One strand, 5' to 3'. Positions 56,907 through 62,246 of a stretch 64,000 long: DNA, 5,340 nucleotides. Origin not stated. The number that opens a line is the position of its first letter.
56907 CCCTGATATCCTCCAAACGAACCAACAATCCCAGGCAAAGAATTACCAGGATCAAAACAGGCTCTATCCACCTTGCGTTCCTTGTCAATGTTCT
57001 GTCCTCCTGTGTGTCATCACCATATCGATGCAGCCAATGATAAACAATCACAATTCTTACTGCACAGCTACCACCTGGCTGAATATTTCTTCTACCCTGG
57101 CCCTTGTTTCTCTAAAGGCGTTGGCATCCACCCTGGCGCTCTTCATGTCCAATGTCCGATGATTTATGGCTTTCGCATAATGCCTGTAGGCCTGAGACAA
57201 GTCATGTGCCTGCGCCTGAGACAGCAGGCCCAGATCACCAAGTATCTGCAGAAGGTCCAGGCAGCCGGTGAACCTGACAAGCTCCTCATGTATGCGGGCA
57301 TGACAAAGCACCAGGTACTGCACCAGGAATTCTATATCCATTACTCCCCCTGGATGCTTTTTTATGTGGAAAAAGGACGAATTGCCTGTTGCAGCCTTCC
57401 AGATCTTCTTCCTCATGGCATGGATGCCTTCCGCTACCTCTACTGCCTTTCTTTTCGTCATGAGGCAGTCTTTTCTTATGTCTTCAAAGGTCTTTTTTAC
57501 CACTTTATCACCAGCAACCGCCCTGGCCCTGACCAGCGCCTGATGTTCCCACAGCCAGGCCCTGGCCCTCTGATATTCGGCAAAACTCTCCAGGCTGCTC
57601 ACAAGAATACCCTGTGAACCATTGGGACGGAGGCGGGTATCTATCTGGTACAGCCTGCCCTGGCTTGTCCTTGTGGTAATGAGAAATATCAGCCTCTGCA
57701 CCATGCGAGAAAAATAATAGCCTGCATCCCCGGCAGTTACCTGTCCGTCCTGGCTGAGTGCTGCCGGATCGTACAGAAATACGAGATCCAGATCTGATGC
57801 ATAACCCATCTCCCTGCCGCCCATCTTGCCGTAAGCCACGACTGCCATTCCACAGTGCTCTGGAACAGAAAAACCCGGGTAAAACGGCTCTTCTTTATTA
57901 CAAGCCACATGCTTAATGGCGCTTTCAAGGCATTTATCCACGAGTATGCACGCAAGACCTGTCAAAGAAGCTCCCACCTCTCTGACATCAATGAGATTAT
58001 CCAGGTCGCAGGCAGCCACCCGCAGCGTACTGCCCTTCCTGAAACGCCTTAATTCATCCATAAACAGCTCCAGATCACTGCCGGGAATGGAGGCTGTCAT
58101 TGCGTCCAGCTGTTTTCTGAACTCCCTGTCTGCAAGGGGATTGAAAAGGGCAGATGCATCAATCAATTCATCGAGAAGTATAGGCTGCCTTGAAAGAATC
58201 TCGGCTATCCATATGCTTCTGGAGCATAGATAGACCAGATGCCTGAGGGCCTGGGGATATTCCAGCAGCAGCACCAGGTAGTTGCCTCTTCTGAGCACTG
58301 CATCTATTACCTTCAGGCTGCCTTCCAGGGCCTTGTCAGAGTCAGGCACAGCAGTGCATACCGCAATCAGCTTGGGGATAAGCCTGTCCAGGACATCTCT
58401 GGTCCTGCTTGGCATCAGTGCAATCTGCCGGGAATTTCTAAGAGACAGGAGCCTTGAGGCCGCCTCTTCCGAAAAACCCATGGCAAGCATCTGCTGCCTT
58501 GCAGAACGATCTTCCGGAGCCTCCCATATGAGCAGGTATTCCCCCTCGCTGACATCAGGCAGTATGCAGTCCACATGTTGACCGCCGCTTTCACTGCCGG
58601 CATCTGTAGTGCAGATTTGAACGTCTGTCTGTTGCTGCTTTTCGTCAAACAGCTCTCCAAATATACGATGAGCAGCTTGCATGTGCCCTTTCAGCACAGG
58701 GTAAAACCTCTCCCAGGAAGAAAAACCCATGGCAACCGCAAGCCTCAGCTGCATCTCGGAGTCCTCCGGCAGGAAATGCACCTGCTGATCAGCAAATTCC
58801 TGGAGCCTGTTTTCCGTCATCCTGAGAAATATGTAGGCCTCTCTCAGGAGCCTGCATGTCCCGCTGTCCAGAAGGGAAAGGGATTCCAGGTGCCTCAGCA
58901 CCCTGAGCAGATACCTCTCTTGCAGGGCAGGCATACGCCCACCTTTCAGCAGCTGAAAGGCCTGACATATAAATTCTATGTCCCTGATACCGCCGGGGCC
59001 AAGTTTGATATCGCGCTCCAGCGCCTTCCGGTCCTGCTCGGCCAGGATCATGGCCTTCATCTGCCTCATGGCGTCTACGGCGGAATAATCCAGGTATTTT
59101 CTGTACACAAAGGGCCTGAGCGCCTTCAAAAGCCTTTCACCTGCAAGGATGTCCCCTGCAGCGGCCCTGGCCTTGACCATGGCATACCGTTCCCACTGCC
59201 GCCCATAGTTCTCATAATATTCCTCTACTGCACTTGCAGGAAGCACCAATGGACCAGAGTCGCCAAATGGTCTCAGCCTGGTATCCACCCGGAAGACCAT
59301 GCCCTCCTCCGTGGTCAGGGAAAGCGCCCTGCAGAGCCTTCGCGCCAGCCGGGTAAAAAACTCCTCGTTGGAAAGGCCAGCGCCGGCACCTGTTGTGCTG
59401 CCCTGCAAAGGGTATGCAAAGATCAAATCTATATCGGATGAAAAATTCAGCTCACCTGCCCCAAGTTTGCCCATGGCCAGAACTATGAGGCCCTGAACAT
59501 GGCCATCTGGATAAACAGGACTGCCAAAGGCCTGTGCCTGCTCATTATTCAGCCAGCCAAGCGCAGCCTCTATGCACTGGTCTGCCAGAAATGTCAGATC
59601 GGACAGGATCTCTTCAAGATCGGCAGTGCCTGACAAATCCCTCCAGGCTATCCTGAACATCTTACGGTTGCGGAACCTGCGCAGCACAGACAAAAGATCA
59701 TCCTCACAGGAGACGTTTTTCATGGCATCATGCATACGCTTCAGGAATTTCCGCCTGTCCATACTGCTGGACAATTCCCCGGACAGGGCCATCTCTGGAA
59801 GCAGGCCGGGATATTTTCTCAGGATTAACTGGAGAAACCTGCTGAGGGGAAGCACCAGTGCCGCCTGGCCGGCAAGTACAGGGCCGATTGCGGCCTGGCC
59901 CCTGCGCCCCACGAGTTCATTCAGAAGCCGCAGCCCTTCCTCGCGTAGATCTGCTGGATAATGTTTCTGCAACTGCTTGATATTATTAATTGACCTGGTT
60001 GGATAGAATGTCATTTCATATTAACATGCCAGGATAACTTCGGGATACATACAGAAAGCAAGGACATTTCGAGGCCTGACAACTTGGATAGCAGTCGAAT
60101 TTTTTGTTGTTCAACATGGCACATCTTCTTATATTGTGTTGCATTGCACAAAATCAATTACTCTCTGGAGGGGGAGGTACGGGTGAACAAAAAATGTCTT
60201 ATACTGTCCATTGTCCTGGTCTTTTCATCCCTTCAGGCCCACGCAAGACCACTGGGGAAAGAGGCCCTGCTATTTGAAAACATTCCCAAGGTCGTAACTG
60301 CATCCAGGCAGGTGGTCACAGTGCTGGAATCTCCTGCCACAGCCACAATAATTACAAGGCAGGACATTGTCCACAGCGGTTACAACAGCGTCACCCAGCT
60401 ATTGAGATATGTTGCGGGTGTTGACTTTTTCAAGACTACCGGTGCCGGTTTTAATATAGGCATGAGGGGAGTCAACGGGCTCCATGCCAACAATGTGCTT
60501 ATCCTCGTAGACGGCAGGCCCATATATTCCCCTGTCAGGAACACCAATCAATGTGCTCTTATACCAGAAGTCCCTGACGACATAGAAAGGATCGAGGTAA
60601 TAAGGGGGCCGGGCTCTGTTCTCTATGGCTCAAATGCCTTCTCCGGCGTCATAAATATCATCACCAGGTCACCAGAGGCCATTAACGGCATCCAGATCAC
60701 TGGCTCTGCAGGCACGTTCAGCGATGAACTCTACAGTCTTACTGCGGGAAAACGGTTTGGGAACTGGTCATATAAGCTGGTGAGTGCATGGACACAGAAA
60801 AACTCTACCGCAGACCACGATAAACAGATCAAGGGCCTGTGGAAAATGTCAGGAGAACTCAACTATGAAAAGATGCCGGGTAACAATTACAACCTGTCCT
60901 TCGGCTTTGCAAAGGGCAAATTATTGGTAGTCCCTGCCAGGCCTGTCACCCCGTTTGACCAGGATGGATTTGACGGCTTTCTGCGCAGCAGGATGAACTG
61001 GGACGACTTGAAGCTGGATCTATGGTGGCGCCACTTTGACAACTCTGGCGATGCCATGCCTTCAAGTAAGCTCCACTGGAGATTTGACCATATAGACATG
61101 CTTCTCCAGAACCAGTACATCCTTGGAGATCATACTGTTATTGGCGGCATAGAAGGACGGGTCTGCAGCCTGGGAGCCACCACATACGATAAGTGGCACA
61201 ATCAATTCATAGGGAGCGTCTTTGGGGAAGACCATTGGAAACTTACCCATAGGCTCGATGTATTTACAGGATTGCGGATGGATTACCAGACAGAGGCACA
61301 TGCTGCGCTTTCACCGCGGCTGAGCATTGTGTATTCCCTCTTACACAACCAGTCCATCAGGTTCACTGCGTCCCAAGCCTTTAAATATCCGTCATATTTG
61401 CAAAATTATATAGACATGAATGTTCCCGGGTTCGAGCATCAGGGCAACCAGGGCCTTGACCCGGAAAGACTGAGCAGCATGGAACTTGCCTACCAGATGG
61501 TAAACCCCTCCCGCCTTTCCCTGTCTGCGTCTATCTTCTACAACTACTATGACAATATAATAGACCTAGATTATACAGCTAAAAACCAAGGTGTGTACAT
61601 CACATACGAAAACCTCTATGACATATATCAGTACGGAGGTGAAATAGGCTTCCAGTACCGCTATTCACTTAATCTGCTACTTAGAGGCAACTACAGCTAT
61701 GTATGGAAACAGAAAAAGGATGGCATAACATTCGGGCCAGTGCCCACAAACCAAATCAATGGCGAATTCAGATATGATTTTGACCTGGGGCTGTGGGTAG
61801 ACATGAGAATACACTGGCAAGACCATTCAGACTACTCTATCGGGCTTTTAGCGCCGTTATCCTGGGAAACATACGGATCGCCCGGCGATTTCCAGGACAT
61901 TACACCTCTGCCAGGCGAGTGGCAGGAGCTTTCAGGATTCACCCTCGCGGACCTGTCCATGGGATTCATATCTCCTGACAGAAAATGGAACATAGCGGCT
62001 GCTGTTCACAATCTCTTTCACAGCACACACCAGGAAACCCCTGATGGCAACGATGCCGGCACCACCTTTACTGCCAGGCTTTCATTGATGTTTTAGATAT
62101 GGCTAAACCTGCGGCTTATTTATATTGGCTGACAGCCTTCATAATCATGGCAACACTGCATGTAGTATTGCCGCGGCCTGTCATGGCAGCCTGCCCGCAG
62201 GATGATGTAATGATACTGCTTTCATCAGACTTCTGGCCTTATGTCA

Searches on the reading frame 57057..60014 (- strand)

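Call 14: search_protein_families(library=pfam, proteins=[window:57057-60014:-], max_evalue=0.001)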
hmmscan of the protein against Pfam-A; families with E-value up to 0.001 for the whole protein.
window:57057-60014:- (985 aa): 2 families
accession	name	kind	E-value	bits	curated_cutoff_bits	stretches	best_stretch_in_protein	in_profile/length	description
PF03710.21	GlnE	-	1.4e-144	480.5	24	2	50-294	3-248/252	Glutamate-ammonia ligase adenylyltransferase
PF08335.16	GlnD_UR_UTase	-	4.1e-35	121.3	21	2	317-456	1-141/141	GlnD PII-uridylyltransferase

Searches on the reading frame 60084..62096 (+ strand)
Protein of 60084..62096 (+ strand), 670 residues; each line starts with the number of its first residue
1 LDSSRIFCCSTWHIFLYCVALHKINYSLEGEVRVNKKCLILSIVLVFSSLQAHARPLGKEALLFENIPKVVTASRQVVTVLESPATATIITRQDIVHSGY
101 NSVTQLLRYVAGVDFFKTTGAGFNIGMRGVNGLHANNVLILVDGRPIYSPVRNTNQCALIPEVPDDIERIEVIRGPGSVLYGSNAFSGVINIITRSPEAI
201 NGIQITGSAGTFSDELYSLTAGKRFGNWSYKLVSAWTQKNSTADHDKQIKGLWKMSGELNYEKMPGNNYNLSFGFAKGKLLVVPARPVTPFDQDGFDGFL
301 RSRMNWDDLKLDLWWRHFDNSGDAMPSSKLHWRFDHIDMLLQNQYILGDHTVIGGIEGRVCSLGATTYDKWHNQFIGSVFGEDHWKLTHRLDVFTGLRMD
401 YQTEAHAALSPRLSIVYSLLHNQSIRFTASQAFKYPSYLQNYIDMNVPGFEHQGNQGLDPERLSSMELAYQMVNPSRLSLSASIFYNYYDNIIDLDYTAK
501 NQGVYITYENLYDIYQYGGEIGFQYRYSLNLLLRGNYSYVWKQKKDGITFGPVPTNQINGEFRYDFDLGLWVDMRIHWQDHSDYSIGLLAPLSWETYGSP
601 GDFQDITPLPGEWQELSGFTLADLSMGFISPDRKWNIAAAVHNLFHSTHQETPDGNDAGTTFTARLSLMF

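Call 73: search_protein_families(library=pfam, proteins=[window:60084-62096:+], max_evalue=0.00001)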
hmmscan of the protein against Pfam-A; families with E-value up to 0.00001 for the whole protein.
window:60084-62096:+ (670 aa): 3 families
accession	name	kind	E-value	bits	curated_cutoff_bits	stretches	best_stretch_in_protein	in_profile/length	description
PF00593.30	TonB_dep_Rec_b-barrel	-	3e-32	113.5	27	1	231-644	54-436/436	TonB dependent receptor-like, beta-barrel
PF07715.20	Plug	-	1.1e-25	90.7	23.9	1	81-189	3-107/107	TonB-dependent Receptor Plug Domain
PF14905.12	OMP_b-brl_3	-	2.7e-12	46.9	27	1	408-547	158-301/408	Outer membrane protein beta-barrel family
